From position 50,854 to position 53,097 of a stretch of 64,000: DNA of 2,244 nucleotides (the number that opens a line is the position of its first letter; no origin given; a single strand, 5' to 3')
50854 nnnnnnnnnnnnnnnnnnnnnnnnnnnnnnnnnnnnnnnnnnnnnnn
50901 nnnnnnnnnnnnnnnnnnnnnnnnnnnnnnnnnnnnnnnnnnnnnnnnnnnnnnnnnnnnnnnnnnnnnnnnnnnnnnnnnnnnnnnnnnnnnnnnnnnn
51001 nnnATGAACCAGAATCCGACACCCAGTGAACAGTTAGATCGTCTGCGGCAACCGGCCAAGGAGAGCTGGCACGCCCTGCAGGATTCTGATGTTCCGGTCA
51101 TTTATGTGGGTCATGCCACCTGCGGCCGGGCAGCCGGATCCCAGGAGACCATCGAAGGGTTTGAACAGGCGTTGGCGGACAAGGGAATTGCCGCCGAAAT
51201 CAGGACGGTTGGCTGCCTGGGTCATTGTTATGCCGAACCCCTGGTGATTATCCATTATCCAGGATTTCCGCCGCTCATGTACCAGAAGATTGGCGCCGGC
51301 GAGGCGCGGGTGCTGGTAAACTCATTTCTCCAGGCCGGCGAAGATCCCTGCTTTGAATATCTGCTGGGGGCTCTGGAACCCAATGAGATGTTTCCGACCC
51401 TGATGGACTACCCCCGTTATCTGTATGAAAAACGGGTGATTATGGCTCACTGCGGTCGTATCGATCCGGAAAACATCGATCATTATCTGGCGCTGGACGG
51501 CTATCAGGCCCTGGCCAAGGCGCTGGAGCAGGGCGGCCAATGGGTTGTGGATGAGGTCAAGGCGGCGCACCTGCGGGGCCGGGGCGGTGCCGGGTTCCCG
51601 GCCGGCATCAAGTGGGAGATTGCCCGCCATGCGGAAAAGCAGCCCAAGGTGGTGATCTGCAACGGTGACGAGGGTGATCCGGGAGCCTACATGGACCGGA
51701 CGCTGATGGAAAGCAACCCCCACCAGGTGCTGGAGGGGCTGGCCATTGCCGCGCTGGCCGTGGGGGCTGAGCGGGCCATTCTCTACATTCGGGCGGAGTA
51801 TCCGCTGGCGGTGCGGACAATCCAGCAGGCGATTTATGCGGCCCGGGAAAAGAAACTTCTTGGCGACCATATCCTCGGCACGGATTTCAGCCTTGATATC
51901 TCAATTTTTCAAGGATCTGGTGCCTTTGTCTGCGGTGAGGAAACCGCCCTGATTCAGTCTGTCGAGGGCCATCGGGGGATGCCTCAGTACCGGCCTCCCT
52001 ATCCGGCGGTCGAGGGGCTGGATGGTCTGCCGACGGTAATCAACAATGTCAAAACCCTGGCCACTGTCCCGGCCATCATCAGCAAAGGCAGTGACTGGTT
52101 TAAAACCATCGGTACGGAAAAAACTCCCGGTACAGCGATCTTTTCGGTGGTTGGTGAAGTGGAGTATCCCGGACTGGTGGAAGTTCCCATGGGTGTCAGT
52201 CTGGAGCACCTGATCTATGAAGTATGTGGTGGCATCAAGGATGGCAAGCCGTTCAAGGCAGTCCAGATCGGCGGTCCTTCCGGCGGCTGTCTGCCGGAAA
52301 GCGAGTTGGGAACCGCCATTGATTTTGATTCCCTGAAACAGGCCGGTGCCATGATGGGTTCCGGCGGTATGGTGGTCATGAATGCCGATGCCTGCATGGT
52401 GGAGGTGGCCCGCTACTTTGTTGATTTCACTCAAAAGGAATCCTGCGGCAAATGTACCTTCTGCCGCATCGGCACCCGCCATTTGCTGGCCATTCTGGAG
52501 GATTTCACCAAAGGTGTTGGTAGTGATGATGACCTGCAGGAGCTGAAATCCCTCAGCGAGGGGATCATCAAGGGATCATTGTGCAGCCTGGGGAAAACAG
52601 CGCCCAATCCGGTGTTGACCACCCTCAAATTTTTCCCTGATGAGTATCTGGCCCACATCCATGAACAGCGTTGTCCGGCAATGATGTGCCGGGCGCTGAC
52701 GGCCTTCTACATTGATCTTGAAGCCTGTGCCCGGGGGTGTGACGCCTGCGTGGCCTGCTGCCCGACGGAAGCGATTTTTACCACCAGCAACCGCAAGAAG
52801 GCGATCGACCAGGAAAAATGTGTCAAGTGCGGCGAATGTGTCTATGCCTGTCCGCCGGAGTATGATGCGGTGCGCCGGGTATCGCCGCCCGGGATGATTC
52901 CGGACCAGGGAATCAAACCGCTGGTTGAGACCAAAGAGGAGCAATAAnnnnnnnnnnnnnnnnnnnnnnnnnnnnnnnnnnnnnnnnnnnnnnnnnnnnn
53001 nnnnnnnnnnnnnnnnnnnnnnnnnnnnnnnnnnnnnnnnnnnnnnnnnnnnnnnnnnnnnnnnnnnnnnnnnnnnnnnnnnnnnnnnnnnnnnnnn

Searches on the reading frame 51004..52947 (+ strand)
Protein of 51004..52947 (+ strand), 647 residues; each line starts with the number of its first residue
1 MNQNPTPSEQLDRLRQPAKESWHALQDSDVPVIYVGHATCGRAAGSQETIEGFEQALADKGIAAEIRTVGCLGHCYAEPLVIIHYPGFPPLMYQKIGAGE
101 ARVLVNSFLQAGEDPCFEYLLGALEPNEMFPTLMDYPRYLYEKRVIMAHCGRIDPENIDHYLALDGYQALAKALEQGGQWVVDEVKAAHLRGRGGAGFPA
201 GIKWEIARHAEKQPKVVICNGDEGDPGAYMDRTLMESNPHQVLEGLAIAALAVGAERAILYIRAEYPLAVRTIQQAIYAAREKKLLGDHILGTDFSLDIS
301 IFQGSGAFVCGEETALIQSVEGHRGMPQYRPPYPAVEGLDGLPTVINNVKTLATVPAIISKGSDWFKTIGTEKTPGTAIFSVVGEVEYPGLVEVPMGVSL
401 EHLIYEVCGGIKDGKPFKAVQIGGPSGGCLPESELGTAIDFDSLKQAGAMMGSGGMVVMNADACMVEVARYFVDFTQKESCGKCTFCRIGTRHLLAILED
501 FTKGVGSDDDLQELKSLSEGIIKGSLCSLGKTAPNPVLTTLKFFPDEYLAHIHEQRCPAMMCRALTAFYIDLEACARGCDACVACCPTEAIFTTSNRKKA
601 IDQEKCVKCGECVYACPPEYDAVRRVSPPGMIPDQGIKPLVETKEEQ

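Call 95: search_protein_families(library=pfam, proteins=[window:51004-52947:+], max_evalue=0.00001)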
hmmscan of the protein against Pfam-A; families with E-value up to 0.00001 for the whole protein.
window:51004-52947:+ (647 aa): 5 families
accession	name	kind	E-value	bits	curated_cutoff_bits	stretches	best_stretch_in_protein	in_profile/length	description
PF01512.22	Complex1_51K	-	7.5e-47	159.4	31.2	1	185-356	1-149/150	Nuo51 FMN-binding domain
PF10589.14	NADH_4Fe-4S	-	6.9e-30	103.2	23.5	1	467-551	1-85/85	NADH-ubiquinone oxidoreductase-F iron-sulfur binding region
PF10531.15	SLBB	-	2.7e-08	33.9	27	1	380-428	2-53/55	SLBB domain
PF13237.11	Fer4_10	-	1.9e-07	31.4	25.5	1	569-617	3-53/53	4Fe-4S dicluster domain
PF12838.12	Fer4_7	-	8.9e-06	26.5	27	1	577-618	3-50/52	4Fe-4S dicluster domain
